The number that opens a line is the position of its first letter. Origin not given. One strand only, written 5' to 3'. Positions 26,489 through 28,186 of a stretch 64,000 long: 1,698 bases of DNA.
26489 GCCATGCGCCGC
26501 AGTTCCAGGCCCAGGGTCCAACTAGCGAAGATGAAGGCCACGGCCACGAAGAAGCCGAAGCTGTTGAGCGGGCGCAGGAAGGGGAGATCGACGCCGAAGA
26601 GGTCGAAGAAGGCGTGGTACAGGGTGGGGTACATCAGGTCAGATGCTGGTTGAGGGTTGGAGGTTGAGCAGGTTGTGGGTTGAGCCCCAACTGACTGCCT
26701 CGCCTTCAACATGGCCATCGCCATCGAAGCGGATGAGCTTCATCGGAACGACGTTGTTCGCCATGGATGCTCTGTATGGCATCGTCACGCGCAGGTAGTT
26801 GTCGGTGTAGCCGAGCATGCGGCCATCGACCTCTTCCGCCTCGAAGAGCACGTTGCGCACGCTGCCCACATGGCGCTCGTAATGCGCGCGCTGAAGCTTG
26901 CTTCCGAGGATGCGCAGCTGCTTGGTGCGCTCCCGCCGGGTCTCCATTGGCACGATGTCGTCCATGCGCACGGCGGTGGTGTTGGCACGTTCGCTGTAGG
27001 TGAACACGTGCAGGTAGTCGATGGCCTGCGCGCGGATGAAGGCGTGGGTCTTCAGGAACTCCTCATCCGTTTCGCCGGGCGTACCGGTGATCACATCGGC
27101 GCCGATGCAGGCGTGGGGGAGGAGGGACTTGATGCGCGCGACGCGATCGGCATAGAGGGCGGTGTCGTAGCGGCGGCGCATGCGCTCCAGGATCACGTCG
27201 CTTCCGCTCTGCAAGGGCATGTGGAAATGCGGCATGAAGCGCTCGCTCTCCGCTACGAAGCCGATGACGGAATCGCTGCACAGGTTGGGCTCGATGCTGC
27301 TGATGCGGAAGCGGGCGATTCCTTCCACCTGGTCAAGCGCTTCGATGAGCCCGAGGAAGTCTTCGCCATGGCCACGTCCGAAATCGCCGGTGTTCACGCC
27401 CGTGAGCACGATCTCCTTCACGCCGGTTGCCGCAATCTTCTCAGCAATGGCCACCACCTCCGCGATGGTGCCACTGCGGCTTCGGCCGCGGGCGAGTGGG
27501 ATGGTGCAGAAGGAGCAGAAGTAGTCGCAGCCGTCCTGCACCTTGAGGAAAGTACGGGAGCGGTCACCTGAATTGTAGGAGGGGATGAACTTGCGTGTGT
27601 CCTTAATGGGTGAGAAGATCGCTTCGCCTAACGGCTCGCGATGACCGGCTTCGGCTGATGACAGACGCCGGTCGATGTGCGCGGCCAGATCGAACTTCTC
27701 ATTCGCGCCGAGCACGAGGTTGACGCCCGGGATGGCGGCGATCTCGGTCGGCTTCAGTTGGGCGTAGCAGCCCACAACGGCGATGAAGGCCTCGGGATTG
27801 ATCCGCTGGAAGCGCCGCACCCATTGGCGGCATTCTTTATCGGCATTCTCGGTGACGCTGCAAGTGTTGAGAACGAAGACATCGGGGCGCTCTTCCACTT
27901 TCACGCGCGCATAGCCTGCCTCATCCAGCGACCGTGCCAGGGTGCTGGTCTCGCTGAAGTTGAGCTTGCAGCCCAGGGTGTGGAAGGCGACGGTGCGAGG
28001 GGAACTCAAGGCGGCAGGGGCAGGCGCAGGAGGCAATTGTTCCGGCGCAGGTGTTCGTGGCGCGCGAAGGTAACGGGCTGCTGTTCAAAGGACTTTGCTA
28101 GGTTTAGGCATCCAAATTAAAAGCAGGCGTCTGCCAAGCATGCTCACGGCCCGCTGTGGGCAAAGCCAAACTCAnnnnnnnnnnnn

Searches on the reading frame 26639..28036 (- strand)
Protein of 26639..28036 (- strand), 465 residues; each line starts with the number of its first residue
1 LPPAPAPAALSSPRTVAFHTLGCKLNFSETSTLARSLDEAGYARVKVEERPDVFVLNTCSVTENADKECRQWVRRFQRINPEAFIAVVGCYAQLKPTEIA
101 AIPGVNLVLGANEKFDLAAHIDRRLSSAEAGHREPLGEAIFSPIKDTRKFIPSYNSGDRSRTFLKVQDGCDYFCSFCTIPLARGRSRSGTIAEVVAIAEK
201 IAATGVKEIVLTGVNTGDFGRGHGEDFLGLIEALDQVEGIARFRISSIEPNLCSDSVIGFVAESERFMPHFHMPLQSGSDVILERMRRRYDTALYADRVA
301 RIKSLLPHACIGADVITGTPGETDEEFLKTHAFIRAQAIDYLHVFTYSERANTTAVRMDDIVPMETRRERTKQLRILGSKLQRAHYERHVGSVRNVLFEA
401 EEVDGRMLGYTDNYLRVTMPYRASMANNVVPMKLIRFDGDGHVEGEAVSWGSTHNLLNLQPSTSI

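Call 64: search_protein_families(library=pfam, proteins=[window:26639-28036:-], max_evalue=0.0001)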
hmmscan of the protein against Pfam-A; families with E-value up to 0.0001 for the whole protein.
window:26639-28036:- (465 aa): 2 families
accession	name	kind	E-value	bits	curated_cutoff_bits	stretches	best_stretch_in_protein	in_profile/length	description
PF00919.26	UPF0004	-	4.2e-25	88.1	27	1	16-110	2-98/98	Uncharacterized protein family UPF0004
PF04055.27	Radical_SAM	-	1e-19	71.8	29.5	1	165-334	2-166/166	Radical SAM superfamily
